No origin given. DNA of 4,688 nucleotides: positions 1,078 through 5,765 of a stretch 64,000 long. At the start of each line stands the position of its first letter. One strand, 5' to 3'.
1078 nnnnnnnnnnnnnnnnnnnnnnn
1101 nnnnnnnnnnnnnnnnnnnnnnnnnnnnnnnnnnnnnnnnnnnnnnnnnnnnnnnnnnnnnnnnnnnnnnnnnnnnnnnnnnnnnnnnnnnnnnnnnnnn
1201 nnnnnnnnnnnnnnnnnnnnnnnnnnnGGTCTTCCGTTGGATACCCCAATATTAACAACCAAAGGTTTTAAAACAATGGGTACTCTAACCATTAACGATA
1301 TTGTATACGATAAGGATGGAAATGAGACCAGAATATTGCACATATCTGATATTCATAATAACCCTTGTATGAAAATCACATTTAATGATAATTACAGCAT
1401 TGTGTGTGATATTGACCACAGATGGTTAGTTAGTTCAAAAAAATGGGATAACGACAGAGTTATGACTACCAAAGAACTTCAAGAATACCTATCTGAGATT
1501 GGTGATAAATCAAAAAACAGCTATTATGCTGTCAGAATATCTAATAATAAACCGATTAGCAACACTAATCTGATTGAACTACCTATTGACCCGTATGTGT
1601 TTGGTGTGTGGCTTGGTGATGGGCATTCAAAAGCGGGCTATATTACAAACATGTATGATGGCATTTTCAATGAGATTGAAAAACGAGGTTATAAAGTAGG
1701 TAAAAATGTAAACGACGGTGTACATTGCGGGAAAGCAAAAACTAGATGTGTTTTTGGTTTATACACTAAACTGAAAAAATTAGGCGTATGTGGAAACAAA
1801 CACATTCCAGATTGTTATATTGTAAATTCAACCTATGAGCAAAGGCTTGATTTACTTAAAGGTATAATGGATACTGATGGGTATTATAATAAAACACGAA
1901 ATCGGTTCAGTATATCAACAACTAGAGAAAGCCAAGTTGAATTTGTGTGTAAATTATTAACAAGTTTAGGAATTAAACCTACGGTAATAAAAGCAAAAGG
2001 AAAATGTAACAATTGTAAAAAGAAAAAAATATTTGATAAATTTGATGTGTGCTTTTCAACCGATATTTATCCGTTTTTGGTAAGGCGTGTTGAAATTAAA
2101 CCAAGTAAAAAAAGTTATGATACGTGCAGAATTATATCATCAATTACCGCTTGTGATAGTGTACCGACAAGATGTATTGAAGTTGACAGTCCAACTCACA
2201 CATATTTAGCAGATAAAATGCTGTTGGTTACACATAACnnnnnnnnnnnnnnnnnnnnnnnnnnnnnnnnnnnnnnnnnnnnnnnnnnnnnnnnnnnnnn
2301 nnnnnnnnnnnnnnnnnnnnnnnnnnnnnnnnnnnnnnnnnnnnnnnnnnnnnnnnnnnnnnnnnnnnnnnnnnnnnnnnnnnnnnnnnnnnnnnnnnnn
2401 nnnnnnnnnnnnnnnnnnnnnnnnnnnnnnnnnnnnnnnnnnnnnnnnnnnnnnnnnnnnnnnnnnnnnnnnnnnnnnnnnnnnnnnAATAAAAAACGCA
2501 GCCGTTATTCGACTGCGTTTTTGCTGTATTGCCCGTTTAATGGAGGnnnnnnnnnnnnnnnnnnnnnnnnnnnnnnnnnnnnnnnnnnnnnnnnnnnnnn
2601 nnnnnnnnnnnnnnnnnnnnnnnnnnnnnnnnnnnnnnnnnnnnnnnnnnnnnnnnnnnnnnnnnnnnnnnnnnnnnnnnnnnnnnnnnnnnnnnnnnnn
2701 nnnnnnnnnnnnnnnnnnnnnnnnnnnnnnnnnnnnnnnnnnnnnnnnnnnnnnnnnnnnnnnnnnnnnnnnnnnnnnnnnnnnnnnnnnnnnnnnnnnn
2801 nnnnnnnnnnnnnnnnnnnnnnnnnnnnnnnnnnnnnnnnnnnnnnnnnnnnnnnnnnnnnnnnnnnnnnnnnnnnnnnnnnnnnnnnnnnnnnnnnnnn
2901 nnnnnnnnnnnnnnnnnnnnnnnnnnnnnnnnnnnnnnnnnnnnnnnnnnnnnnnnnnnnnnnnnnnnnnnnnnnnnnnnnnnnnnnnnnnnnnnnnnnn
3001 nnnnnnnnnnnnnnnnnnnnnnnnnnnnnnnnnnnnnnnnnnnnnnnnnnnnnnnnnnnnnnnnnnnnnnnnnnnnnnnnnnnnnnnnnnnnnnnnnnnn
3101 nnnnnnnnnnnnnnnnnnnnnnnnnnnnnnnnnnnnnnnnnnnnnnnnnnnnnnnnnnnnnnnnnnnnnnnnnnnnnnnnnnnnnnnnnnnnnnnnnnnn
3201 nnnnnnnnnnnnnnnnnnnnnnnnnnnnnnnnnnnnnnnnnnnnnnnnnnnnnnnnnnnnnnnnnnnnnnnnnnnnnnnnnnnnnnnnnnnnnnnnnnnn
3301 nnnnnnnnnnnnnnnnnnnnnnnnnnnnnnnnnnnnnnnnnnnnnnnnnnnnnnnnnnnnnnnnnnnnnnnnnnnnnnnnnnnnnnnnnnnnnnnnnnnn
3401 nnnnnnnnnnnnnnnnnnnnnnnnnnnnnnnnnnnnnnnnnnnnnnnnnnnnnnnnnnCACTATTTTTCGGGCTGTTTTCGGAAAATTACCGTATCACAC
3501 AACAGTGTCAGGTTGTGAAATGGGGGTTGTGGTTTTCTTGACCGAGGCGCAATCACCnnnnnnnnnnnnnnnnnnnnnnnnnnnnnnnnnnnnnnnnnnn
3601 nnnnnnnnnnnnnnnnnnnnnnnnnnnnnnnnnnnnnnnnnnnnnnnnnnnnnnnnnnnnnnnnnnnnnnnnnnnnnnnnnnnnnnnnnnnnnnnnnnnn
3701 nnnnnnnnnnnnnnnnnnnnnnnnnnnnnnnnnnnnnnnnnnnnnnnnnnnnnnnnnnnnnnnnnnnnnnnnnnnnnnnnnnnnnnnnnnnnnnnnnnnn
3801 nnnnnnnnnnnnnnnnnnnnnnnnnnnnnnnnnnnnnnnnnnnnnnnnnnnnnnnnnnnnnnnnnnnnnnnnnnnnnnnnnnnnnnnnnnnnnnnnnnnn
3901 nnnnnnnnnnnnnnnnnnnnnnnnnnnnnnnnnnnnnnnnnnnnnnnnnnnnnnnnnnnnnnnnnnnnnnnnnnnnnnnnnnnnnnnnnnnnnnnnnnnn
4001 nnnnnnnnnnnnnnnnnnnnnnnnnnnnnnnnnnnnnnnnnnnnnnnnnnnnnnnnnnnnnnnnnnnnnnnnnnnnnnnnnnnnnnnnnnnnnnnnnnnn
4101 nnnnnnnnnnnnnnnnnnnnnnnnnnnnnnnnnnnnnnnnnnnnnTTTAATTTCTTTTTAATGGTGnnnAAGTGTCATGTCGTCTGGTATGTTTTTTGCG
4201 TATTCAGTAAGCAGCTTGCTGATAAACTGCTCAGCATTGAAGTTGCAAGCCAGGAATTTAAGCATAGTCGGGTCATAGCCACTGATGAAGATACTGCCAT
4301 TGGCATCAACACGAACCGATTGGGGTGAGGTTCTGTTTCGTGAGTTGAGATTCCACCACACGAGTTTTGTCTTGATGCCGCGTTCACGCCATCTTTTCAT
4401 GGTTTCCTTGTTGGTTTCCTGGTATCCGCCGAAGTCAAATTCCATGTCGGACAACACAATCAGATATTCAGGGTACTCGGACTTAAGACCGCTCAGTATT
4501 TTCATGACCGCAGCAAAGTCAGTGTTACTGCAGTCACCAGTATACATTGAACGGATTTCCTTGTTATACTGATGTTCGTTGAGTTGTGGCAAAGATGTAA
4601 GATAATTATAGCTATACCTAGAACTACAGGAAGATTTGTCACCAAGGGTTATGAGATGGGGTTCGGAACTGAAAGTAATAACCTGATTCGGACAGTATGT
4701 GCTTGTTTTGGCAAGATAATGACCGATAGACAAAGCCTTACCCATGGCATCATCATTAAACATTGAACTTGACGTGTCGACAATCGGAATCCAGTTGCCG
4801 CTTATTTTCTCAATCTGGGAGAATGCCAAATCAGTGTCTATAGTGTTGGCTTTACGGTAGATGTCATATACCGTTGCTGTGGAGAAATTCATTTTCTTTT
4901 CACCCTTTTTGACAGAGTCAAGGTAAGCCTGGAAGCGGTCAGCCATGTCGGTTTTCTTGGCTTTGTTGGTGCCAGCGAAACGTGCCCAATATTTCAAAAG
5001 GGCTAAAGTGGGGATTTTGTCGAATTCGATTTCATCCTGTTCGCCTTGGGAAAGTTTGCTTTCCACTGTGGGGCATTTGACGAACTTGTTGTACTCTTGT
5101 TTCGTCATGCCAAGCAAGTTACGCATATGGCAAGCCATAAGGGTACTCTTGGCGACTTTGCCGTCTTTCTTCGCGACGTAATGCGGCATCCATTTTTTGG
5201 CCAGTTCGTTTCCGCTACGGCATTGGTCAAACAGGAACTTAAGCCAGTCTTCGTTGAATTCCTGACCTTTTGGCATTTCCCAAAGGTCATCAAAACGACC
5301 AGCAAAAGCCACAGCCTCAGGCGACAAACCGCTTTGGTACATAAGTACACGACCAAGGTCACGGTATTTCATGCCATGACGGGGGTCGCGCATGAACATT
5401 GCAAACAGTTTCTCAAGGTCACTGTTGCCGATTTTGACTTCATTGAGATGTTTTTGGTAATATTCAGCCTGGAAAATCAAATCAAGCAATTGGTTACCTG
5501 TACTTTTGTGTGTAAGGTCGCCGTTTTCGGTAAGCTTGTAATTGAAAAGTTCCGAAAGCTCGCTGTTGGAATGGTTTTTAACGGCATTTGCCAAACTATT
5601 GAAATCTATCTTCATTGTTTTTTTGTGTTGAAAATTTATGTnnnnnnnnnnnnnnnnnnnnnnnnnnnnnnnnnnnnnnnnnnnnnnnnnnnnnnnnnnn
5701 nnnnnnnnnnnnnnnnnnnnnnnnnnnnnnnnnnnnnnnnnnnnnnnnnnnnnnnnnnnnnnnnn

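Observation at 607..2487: Intein with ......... homing endonuclease inserted at the catalytic motif of a lambda-exo/YqaJ-like nuclease, with a non-canonical first residue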

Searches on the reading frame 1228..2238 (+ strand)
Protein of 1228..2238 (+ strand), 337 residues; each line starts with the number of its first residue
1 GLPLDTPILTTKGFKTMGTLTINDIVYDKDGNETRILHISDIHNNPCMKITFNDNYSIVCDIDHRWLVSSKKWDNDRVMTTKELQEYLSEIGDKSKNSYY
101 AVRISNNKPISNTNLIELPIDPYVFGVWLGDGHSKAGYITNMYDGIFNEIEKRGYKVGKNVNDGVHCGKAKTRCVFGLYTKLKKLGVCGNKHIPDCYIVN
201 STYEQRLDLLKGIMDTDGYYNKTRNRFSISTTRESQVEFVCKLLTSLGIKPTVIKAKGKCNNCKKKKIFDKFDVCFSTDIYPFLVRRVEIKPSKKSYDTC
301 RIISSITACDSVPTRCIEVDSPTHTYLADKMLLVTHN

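Call 3: search_protein_families(library=pfam, max_evalue=1, proteins=[window:1228-2238:+])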
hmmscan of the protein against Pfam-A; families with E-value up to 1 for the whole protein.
seq(337 aa): 3 families
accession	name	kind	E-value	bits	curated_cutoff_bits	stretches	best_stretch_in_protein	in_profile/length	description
PF14528.11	LAGLIDADG_3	-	3.9e-06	27.5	22.5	1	205-256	2-55/82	LAGLIDADG-like domain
PF05204.19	Hom_end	-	3.9e-05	24.2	21.1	1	204-261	12-70/110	Homing endonuclease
PF08153.17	NGP1NT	-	0.13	12.9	27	1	71-111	35-76/131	NGP1NT (NUC091) domain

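Call 4: search_protein_families(library=phrogs, max_evalue=0.01, proteins=[window:1228-2238:+])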
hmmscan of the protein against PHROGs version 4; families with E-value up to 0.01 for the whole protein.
seq(337 aa): 5 families
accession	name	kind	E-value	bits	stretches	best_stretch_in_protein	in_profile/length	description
phrog_36964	-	head and packaging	9.2e-37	127.5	1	5-337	96-434/890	terminase large subunit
phrog_15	-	head and packaging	4.3e-25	89.2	1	2-231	80-319/1330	terminase large subunit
phrog_19299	-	head and packaging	4.6e-11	42.9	1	4-254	35-300/702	terminase large subunit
phrog_50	-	DNA, RNA and nucleotide metabolism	1.3e-07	32.1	1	3-155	90-212/570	DnaC-like helicase loader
phrog_510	-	DNA, RNA and nucleotide metabolism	4.4e-06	26.7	1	14-229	421-636/667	DNA primase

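Call 7: find_homologous_proteins(query=window:1228-2238:+)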
Query seq(337 aa) (337 aa): 335 proteins with E <= 0.001 among 1011 candidates; the best 120 are listed.
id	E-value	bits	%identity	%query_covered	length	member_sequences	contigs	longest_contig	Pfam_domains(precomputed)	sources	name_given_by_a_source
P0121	2.6e-101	357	51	100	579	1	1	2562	-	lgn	-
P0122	5.3e-101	356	52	100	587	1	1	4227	-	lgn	-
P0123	5.4e-101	356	50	100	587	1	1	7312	-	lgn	-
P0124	2.0e-100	354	55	100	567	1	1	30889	-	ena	-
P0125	8.7e-100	352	51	100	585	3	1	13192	PF14528.12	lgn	-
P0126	1.6e-99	351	53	100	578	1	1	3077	PF05204.20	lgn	-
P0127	5.6e-99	349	52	100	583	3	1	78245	PF14528.12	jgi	jgi:hypothetical protein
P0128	3.5e-98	347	49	100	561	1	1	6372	PF14528.12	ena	-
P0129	3.7e-98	347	52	100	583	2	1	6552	PF14528.12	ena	-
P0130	1.4e-97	345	52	100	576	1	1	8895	PF14528.12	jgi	jgi:hypothetical protein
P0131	3.5e-96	340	52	100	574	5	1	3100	PF14528.12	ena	-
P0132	3.6e-96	340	53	100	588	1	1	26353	PF14528.12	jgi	jgi:hypothetical protein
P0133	5.4e-96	340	50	100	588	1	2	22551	-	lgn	-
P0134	8.2e-96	339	52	100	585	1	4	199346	-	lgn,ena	-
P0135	4.2e-95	337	51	100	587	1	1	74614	-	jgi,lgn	-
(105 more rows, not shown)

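Call 16: search_solved_structures(query=window:1228-2238:+, max_evalue=1, show_alignments=3)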
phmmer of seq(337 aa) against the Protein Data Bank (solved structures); distinct sequences matched with E-value up to 1: 5.
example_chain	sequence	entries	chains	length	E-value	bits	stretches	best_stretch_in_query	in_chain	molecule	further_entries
6bs8_A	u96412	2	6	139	4.8e-16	61.8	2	2-67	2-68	Replicative DNA helicase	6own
6rix_A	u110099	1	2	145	1.9e-15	59.9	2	2-69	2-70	Replicative DNA helicase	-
6riy_A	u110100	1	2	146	8.3e-15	57.8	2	2-69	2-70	Replicative DNA helicase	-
6riz_A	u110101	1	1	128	0.0014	20.9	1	2-69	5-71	gp41-1 intein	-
6qaz_A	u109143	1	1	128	0.031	16.4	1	2-67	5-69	cyanophage-like gp41-1 intein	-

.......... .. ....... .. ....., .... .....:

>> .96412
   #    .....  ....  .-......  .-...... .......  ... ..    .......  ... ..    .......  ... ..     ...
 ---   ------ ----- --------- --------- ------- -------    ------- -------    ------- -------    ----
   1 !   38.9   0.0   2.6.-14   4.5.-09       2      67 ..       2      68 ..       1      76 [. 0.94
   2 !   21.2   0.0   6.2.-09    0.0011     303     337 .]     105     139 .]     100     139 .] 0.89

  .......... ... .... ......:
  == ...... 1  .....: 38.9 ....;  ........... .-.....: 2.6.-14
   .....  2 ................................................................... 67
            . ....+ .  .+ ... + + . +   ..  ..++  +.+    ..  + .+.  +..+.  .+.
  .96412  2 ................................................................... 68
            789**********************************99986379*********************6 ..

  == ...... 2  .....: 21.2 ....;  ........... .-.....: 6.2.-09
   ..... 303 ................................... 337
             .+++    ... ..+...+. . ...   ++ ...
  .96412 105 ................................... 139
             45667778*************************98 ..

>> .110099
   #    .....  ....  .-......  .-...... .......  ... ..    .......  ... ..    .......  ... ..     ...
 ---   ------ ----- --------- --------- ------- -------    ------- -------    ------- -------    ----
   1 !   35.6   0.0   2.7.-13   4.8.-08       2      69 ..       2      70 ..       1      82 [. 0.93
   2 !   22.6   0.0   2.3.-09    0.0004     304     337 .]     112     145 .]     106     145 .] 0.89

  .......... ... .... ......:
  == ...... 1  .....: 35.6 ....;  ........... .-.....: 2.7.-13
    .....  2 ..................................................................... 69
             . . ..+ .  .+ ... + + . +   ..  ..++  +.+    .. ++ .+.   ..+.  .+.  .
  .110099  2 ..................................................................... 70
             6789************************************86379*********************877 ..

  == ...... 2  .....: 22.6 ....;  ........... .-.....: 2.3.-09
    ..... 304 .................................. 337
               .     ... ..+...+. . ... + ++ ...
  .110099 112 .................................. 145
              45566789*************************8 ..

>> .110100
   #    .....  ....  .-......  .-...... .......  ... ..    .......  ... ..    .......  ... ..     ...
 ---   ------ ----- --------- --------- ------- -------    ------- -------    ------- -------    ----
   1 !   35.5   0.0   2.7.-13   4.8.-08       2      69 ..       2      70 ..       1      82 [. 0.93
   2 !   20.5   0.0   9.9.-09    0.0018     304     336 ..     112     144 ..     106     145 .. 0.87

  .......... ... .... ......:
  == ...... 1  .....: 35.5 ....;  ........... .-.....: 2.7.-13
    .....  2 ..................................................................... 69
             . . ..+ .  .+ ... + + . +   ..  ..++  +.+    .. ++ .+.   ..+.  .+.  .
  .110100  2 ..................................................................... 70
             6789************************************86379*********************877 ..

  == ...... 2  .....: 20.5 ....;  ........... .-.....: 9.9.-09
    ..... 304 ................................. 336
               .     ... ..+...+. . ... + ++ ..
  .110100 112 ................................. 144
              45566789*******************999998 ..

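Call 41: predict_structure(alignment_id=A1)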
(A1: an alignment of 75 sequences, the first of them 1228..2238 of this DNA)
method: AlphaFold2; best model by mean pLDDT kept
length: 337 residues; sequences in the alignment: 75
mean_pLDDT: 95.0   pTM: 0.92
mean pLDDT of the five models: 95.0, 94.8, 94.2, 94.1, 94.1
residues with pLDDT >= 90: 301; 70-90: 34; 50-70: 2; < 50: 0
segments of 3 or more residues with pLDDT < 50: none
pLDDT, mean of each block of 10 residues (from residue 1): 97 97 98 98 98 96 98 96 98 93 97 89 98 96 96 97 79 97 96 96 97 97 94 96 98 94 85 96 89 88 97 98 97 96
secondary structure, 60 per line:
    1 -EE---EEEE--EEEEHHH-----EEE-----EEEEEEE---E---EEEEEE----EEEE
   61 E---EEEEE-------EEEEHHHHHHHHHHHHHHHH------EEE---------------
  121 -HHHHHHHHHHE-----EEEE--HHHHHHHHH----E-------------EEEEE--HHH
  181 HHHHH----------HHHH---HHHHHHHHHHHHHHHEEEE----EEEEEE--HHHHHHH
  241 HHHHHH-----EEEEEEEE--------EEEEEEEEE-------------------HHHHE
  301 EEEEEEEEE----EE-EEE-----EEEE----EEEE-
elements in order: E7-10 E13-16 E25-27 E33-39 E47-52 E57-61 E65-69 E77-80 H81-96 E103-105 H122-131 E138-141 H144-152 E171-175 H178-185 H196-199 H203-217 E218-221 E226-231 H234-246 E252-259 E268-276 H296-299 E300-309 E317-319 E325-328 E333-336

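Call 45: fold_search(model_id=the predicted structure, library=pdb)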
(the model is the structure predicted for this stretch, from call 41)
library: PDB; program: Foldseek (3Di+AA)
matches with E <= 10: 330; with E <= 0.001: 48
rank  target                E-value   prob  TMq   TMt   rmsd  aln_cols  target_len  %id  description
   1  1vde_B                8.1e-18  1.00  0.70  0.56   8.1       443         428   16  PI-SCEI, A HOMING ENDONUCLEASE WITH PROTEIN SPLICING ACTIVITY (released 1998-04-08)
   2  1vde_A                3.2e-17  1.00  0.69  0.55   8.3       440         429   15  PI-SCEI, A HOMING ENDONUCLEASE WITH PROTEIN SPLICING ACTIVITY (released 1998-04-08)
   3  1ef0_A                6.7e-17  1.00  0.69  0.56   8.4       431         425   16  CRYSTAL STRUCTURE OF PI-SCEI MINIPRECURSOR (released 2000-06-07)
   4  1lws_A                1.1e-16  1.00  0.69  0.56   8.5       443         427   15  Crystal structure of the intein homing endonuclease PI-SceI bound to its recognition sequence (released 2002-09-27)
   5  1jva_B                1.7e-16  1.00  0.69  0.56   9.2       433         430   15  CRYSTAL STRUCTURE OF THE VMA1-DERIVED ENDONUCLEASE BEARING THE N AND C EXTEIN PROPEPTIDES (released 2002-08-29)
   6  1lwt_A                6.9e-16  1.00  0.68  0.53   9.7       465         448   15  Crystal structure of the intein homing endonuclease PI-SceI bound to its substrate DNA (Ca2+ free) (released 2002-09-27)
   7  1dfa                  1.5e-15  1.00  0.72  0.61   5.8       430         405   16  CRYSTAL STRUCTURE OF PI-SCEI IN C2 SPACE GROUP (released 1999-12-08)
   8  1jva_A                4.3e-15  1.00  0.66  0.54   9.9       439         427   15  CRYSTAL STRUCTURE OF THE VMA1-DERIVED ENDONUCLEASE BEARING THE N AND C EXTEIN PROPEPTIDES (released 2002-08-29)
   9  1um2_B                1.6e-14  1.00  0.71  0.58   8.5       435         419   15  Crystal Structure of the Vma1-Derived Endonuclease with the Ligated Extein Segment (released 2004-09-22)
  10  1um2_A                1.6e-14  1.00  0.66  0.54   9.7       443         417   14  Crystal Structure of the Vma1-Derived Endonuclease with the Ligated Extein Segment (released 2004-09-22)
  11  1ef0_B                2.7e-14  1.00  0.67  0.58   8.2       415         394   16  CRYSTAL STRUCTURE OF PI-SCEI MINIPRECURSOR (released 2000-06-07)
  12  7qsu                  6.6e-14  1.00  0.65  0.60   6.7       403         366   14  Crystal structure of homing endonuclease-associated TliVMA intein (C1A, d333-339) (released 2022-03-30)
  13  7qss                  1.8e-12  1.00  0.64  0.51   9.5       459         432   14  Crystal structure of homing endonuclease-associated TliVMA intein (C1A) (released 2022-03-30)
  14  7qst                  3.7e-11  1.00  0.61  0.58   8.7       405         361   15  Crystal structure of homing endonuclease-associated PhoVMA intein (C1A) (released 2022-03-30)
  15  1dq3                  4.3e-10  1.00  0.67  0.51   6.1       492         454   11  CRYSTAL STRUCTURE OF AN ARCHAEAL INTEIN-ENCODED HOMING ENDONUCLEASE PI-PFUI (released 2000-07-05)
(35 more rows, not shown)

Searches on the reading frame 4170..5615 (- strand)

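Call 37: search_protein_families(library=phrogs, max_evalue=0.00001, proteins=[window:4170-5615:-])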
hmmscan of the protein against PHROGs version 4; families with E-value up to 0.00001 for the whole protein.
window:4170-5615:- (482 aa): 1 family
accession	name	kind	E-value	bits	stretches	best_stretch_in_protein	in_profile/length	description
phrog_850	-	DNA, RNA and nucleotide metabolism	2e-52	179.7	1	21-469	11-469/476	RNA-binding protein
